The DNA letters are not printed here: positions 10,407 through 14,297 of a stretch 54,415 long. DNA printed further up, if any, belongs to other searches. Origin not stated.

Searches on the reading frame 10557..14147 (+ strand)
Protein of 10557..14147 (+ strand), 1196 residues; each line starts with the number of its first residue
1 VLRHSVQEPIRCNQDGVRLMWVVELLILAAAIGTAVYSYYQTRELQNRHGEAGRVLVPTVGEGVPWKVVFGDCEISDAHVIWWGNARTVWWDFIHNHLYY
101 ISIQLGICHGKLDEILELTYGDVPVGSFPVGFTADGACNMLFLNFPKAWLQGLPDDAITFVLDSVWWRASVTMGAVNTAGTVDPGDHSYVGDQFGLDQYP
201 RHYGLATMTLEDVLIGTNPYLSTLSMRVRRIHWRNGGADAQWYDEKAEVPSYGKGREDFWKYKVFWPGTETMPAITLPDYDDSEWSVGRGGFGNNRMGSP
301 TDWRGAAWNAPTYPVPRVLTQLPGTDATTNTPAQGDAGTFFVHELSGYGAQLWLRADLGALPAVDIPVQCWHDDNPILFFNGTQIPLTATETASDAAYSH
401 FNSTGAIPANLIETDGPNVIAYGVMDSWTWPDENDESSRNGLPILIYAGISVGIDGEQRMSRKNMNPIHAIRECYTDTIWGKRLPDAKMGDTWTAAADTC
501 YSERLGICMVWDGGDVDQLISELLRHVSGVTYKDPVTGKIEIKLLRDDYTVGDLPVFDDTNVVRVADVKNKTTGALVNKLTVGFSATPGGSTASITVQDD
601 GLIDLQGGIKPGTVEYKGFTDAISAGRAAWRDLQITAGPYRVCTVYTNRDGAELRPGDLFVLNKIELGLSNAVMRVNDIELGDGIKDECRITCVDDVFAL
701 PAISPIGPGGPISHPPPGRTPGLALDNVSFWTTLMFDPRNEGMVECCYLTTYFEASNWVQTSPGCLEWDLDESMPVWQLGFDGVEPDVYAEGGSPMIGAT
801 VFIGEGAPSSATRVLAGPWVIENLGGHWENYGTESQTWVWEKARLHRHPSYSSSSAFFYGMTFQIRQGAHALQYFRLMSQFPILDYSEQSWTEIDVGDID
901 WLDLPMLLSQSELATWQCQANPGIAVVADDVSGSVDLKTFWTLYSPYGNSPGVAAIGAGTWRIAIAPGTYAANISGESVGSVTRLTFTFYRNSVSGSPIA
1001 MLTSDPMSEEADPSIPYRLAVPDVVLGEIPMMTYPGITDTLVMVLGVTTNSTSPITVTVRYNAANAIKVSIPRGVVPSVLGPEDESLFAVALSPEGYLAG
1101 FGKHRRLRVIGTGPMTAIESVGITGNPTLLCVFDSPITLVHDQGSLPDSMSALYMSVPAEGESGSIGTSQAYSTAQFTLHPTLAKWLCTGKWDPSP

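Call 25: search_protein_families(library=phrogs, proteins=[window:10557-14147:+], max_evalue=0.00001)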
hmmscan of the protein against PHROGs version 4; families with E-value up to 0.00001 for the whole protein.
window:10557-14147:+ (1196 aa): 4 families
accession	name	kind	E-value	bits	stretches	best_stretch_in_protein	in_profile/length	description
phrog_1101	-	tail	1.6e-101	342.1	1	180-717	152-481/1405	tail protein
phrog_6284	-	tail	3.3e-78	264.7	1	183-702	80-402/1280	tail protein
phrog_21247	-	tail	2.1e-41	143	1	185-701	82-400/508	tail protein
phrog_1180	-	tail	1.1e-08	35.9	1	21-89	3-69/78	tail assembly chaperone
